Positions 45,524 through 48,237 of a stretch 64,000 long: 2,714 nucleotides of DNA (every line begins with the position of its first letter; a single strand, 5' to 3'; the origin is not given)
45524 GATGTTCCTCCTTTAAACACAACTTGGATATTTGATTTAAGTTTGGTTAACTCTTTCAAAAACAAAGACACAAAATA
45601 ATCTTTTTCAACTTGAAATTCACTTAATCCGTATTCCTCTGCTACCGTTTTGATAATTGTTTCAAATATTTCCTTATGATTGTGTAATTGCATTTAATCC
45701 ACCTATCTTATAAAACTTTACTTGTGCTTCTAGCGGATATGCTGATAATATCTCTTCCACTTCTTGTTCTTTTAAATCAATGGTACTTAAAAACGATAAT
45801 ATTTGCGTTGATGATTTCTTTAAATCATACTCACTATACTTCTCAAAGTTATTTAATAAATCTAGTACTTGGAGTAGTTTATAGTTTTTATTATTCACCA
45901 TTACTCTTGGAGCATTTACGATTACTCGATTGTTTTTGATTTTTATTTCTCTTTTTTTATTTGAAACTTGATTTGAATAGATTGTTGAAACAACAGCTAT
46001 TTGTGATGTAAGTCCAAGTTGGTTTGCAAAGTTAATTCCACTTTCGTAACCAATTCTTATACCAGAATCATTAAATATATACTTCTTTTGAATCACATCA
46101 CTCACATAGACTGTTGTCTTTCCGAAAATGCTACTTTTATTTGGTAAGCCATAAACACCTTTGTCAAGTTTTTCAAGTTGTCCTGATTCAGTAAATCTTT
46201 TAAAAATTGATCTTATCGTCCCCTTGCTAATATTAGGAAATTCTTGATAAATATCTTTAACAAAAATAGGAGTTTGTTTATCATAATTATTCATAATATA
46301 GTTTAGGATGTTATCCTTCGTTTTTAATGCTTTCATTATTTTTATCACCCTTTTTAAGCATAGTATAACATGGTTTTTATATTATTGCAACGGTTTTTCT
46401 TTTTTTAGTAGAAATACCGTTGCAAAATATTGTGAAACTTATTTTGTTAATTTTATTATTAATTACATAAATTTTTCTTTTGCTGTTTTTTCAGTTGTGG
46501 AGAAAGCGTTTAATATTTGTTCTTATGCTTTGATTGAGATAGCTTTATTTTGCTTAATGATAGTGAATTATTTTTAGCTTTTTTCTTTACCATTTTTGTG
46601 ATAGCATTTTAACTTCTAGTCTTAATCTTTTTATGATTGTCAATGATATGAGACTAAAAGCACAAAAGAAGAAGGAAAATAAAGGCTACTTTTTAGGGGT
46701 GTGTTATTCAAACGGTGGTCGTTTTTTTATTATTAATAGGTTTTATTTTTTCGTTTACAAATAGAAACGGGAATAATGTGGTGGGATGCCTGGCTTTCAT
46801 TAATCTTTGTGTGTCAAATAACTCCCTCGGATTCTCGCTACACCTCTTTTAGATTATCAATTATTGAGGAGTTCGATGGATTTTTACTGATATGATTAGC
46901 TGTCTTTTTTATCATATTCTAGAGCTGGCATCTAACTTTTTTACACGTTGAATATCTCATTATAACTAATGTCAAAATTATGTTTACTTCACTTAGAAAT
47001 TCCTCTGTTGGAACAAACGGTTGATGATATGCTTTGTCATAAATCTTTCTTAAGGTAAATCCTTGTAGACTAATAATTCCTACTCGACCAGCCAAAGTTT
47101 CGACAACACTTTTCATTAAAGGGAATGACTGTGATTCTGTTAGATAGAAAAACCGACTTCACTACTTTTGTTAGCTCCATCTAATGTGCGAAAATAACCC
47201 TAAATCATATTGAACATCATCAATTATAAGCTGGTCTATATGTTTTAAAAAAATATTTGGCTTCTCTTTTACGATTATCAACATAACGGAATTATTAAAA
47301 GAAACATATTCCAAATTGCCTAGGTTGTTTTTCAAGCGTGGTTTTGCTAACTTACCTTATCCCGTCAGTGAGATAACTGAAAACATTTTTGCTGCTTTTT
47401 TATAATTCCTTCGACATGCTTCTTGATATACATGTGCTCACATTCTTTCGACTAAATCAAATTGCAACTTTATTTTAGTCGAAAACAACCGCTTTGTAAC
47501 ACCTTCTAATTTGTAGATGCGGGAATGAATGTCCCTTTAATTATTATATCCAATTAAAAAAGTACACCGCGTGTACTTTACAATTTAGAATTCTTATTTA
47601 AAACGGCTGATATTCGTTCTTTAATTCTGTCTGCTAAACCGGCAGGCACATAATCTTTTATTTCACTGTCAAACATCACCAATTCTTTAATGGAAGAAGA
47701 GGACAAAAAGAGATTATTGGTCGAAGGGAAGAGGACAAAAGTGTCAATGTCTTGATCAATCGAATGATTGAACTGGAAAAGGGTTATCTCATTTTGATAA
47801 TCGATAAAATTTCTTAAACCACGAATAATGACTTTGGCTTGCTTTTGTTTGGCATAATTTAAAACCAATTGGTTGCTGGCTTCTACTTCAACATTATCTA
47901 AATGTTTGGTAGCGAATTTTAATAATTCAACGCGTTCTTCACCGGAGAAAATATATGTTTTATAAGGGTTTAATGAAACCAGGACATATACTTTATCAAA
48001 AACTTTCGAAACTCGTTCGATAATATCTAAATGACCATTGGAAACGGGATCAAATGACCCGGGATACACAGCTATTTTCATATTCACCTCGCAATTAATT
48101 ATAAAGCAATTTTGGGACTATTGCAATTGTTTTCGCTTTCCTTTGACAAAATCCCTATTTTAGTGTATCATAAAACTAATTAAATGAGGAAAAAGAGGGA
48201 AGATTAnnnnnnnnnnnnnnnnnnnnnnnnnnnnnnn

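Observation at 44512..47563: About 3-kb accessory island inserted at the 3' end of an AlkP-family gene, flanked by 48-bp direct repeats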

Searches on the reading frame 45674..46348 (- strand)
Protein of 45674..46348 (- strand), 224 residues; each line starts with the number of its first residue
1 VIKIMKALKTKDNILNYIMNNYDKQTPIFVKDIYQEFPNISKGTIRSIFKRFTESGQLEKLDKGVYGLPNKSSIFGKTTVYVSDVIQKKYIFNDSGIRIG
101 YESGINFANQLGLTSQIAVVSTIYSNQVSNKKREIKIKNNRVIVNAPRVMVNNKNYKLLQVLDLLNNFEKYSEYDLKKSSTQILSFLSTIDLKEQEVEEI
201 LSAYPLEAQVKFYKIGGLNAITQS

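Call 5: search_protein_families(library=pfam, proteins=[window:45674-46348:-], max_evalue=0.01)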
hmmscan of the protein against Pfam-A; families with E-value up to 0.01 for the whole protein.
window:45674-46348:- (224 aa): 1 family
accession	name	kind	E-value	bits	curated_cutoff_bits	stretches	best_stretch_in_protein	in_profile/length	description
PF19570.5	DUF6088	-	3.1e-05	24.2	25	1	25-142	12-120/172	Family of unknown function (DUF6088)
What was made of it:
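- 45674..46348 (-): abiEi (antitoxin / transcriptional repressor). It is intact and overlaps the abiEii start by 20 nt. The likely start is the ATG at 46336, giving 220 aa. Pfam DUF6088 3e-5, just below cut-off (call 5).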

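Call 18: find_homologous_proteins(query=window:45674-46348:-, max_evalue=0.00001)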
Query window:45674-46348:- (224 aa): 236 proteins with E <= 0.00001 among 583 candidates; the best 120 are listed.
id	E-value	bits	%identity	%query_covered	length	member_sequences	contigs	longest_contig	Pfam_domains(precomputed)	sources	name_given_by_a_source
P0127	9.1e-125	432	100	92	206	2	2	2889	-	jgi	-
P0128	1.4e-104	366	80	99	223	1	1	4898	-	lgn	-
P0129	1.6e-104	366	80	98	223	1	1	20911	-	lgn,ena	-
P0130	7.4e-104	364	79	98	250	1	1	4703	-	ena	-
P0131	1.7e-102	359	78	99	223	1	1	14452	-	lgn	-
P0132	7.3e-102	357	78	97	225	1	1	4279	-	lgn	-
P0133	1.1e-101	356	78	98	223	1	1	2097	-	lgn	-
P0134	1.5e-101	356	76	98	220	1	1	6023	-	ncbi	-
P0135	2.4e-101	355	78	98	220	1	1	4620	-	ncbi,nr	ncbi:MAG: hypothetical protein PQJ44_10210 [Sphaerochaetaceae bacterium]|nr:hypothetical protein [Sp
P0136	2.1e-100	352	77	98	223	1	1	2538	-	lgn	-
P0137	4.6e-100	351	76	98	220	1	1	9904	PF19570.6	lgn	-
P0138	1.2e-97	343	74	99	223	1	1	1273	-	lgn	-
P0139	1.3e-97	343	75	98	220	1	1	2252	-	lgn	-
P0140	2.9e-97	342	75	95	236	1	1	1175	-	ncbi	-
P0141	3.1e-97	342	74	98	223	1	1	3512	-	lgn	-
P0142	4.8e-97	341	74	98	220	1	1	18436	-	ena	-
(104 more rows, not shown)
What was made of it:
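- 45674..46348 (-): There are 236 homologues; the nearest outside the species is 80% identical (call 18).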

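Call 19: find_encoding_contigs(protein=P0129, flank=10000, max_places=3)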
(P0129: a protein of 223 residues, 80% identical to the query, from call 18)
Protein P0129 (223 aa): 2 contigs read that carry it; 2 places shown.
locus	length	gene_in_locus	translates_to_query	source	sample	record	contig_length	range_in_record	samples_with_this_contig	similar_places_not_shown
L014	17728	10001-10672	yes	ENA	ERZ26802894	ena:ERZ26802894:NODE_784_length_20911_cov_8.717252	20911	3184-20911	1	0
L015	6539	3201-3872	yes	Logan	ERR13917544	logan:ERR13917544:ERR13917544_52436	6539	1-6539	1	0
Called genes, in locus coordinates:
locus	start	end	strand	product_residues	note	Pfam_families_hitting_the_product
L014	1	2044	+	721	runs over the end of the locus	PF01935:DUF87 (weak)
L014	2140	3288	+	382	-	PF01844:HNH (weak)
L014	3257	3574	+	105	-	PF18765:Polbeta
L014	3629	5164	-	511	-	PF00239:Resolvase, PF07508:Recombinase, PF13408:Zn_ribbon_recom (weak)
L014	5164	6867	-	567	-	PF00239:Resolvase, PF07508:Recombinase, PF13408:Zn_ribbon_recom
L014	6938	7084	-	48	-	-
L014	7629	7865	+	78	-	PF01381:HTH_3, PF12844:HTH_19 (weak), PF13560:HTH_31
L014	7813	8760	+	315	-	PF00589:Phage_integrase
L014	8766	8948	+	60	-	PF12728:HTH_17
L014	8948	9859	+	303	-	PF14297:Lin1244_N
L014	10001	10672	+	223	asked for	-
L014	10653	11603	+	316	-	PF08843:AbiEii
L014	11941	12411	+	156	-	-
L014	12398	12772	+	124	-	-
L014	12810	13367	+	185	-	PF00583:Acetyltransf_1, PF13673:Acetyltransf_10, PF13508:Acetyltransf_7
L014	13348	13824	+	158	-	PF00293:NUDIX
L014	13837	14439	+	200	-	PF00300:His_Phos_1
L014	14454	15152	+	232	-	PF00149:Metallophos, PF12850:Metallophos_2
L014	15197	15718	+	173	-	PF13302:Acetyltransf_3, PF13420:Acetyltransf_4, PF00583:Acetyltransf_1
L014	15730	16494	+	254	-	PF01048:PNP_UDP_1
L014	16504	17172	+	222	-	PF01909:NTP_transf_2, PF18765:Polbeta (weak)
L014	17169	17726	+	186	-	?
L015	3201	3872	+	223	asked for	-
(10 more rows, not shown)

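Call 20: find_encoding_contigs(protein=P0131, flank=10000, max_places=3)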
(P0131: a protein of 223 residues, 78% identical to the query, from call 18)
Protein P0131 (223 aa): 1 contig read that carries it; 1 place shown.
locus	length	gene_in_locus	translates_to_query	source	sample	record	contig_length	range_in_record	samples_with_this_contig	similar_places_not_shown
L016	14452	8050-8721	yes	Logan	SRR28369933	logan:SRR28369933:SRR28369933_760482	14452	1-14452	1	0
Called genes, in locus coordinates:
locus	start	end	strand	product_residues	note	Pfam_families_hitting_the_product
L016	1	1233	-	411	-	?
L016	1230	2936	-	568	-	PF00239:Resolvase, PF07508:Recombinase, PF13408:Zn_ribbon_recom (weak)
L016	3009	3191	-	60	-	-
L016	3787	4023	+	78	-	PF01381:HTH_3, PF12844:HTH_19 (weak), PF13560:HTH_31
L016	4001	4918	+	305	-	PF00589:Phage_integrase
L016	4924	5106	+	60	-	PF12728:HTH_17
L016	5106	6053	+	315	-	PF14297:Lin1244_N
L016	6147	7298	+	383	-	PF13304:AAA_21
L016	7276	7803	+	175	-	-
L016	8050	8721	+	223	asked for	-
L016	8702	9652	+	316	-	PF08843:AbiEii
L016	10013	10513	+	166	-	-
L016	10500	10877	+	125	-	-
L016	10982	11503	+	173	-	PF13560:HTH_31, PF01381:HTH_3, PF12844:HTH_19 (weak)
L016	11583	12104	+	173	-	PF13302:Acetyltransf_3, PF13420:Acetyltransf_4, PF00583:Acetyltransf_1, PF13508:Acetyltransf_7 (faint)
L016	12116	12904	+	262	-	PF01048:PNP_UDP_1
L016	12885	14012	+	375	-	PF00583:Acetyltransf_1, PF13420:Acetyltransf_4 (weak), PF13673:Acetyltransf_10 (weak), PF13489:Methyltransf_23, PF08241:Methyltransf_11, PF08242:Methyltransf_12, PF13649:Methyltransf_25, PF13847:Methyltransf_31, +3 more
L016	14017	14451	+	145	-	?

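Call 39: search_protein_families(library=padloc, proteins=[window:45674-46348:-], max_evalue=0.1)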
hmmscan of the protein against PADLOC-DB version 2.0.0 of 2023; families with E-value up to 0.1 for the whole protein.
window:45674-46348:- (224 aa): 16 families
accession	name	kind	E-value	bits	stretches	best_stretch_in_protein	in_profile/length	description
PDLC02236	AbiEi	-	2e-62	208.5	1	14-220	2-205/207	AbiEi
PDLC02226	AbiEi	-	2.2e-24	84.5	1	10-203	3-178/202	AbiEi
PDLC02247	AbiEi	-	4.8e-23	80.1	1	20-193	14-184/215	AbiEi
PDLC02251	AbiEi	-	5.8e-18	63.2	1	16-203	9-184/230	AbiEi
PDLC02233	AbiEi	-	2.5e-07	28.5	1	37-143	26-128/214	AbiEi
PDLC02267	AbiEi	-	3.8e-06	24.5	1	23-141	15-115/252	AbiEi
PDLC02234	AbiEi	-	7.1e-06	23.9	1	40-191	25-165/191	AbiEi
PDLC02264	AbiEi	-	2e-05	22.7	1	31-195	23-185/205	AbiEi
PDLC02229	AbiEi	-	0.0002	20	1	27-143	17-128/131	AbiEi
PDLC02265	AbiEi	-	0.00037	18.3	1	42-88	25-71/198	AbiEi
PDLC02250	AbiEi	-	0.00068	17.5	1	44-162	30-139/197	AbiEi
PDLC02255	AbiEi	-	0.0019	15.8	1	32-175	20-160/186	AbiEi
PDLC02246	AbiEi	-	0.0031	15.1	1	42-193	35-178/230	AbiEi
PDLC02225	AbiEi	-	0.0053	14.5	1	43-83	29-64/198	AbiEi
PDLC02232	AbiEi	-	0.019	12.8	1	26-88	18-80/177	AbiEi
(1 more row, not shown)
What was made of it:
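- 45674..46348 (-): PADLOC AbiEi 2e-62 (call 39).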

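Call 67: find_encoding_contigs(protein=P0142, flank=10000, max_places=2)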
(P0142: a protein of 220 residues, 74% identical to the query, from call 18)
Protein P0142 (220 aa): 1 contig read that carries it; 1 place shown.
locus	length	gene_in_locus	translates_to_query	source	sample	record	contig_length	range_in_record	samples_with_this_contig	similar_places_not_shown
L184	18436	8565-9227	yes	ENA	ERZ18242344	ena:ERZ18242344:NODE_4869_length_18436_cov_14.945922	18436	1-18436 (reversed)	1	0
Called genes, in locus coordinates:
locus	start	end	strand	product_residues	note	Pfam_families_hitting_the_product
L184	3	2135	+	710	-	?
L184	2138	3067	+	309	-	PF04055:Radical_SAM, PF13237:Fer4_10 (weak), PF14697:Fer4_21 (weak), PF12838:Fer4_7, PF13187:Fer4_9 (weak), PF00037:Fer4, PF12837:Fer4_6 (weak), PF13353:Fer4_12 (weak), +2 more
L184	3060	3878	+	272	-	-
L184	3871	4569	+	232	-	PF00392:GntR, PF07729:FCD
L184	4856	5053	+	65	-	-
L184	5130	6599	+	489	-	PF14903:WG_beta_rep (faint)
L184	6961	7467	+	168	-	PF22016:DUF6933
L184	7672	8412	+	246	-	-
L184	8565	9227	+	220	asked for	-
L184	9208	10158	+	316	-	PF08843:AbiEii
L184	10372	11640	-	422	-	-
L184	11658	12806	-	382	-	PF01553:Acyltransferase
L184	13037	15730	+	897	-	PF08447:PAS_3, PF00989:PAS, PF12860:PAS_7, PF13426:PAS_9, PF08448:PAS_4 (weak), PF00990:GGDEF, PF13487:HD_5, PF01966:HD, +3 more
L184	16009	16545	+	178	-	PF12840:HTH_20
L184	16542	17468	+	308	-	PF02129:Peptidase_S15 (faint), PF00561:Abhydrolase_1 (faint), PF12146:Hydrolase_4, PF20408:Abhydrolase_11 (faint)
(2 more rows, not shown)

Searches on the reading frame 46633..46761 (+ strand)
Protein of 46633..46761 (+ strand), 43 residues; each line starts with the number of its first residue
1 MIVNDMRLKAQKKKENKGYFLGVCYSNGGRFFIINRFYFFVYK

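Call 32: search_protein_families(library=pfam, proteins=[window:46633-46761:+], max_evalue=1)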
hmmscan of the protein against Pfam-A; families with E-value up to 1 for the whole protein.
seq(43 aa): 0 families

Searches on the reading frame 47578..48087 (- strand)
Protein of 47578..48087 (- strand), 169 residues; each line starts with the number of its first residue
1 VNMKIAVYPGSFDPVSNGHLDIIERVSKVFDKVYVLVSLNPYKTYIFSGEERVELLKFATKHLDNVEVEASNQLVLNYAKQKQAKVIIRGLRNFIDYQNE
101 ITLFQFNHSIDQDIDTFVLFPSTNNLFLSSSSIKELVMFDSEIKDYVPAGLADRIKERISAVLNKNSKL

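Call 5: search_protein_families(library=pfam, proteins=[window:47578-48087:-], max_evalue=0.01)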
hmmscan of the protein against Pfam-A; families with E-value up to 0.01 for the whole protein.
window:47578-48087:- (169 aa): 2 families
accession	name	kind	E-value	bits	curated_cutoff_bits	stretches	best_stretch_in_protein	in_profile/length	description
PF01467.32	CTP_transf_like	-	5.2e-20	72.5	21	1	7-135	1-132/133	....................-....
PF08218.17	Citrate_ly_lig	-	4e-05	23.8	20.9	1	13-111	9-103/182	Citrate lyase ligase C-terminal domain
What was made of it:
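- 47578..48081 (-): coaD (phosphopantetheine adenylyltransferase), the convergent right-hand neighbour and flank of the empty site. Pfam CTP_transf_like 5e-20 (call 5).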

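Call 7: find_encoding_contigs(protein=window:47578-48087:-, flank=8000, max_places=10)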
Protein window:47578-48087:- (169 aa): no gene with exactly this product is on record in the collection.

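Call 9: find_encoding_contigs(protein=window:47578-48081:-, flank=8000, max_places=10)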
Protein window:47578-48081:- (167 aa): 22 contigs read that carry it; 10 places shown.
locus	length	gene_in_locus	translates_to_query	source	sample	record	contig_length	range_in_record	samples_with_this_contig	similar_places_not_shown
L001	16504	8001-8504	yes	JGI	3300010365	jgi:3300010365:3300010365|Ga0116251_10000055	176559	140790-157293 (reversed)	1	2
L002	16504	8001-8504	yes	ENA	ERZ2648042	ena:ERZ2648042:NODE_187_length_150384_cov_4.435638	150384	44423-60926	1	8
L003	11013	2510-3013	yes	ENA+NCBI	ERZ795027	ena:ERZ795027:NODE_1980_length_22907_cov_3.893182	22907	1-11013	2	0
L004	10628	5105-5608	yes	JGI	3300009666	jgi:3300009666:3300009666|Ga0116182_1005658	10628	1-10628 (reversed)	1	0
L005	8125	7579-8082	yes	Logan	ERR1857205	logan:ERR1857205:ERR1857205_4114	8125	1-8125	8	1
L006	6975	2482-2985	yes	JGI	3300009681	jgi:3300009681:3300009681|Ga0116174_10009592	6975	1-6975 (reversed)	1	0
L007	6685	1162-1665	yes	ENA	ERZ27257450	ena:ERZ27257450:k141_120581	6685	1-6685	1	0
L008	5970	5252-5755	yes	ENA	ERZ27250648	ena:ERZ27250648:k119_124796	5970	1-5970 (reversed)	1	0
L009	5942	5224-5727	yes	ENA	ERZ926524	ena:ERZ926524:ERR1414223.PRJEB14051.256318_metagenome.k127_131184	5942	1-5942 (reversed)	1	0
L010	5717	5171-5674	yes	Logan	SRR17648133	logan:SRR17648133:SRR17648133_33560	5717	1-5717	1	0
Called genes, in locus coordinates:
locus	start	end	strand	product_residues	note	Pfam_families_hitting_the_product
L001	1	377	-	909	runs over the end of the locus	PF21764:Invasin_D4 (faint), PF21461:HL_N-beta (faint), PF22359:Big-like (weak), PF26182:Ig_NUP210_5th (faint), PF02368:Big_2, PF26918:Ig_Eae (weak), PF02368:Big_2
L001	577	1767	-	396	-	PF00438:S-AdoMet_synt_N, PF02772:S-AdoMet_synt_M, PF02773:S-AdoMet_synt_C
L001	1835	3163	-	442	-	PF01523:PmbA_TldD_1st (weak), PF19290:PmbA_TldD_2nd, PF19289:PmbA_TldD_3rd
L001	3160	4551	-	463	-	PF01523:PmbA_TldD_1st (faint), PF19290:PmbA_TldD_2nd, PF19289:PmbA_TldD_3rd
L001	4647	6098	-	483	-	PF00749:tRNA-synt_1c, PF19269:Anticodon_2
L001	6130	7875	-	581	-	PF00664:ABC_membrane, PF00005:ABC_tran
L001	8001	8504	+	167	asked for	PF01467:CTP_transf_like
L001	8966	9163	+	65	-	-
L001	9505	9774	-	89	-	-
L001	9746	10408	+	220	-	-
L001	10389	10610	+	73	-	-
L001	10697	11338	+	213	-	PF08843:AbiEii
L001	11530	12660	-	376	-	PF01663:Phosphodiest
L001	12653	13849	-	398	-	PF03315:SDH_beta, PF03313:SDH_alpha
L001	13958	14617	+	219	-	PF07722:Peptidase_C26, PF00117:GATase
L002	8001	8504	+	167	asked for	PF01467:CTP_transf_like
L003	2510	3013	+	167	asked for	PF01467:CTP_transf_like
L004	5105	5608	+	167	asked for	PF01467:CTP_transf_like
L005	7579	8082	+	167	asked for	PF01467:CTP_transf_like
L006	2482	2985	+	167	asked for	PF01467:CTP_transf_like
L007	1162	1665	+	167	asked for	PF01467:CTP_transf_like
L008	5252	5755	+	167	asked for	PF01467:CTP_transf_like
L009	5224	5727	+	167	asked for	PF01467:CTP_transf_like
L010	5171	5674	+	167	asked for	PF01467:CTP_transf_like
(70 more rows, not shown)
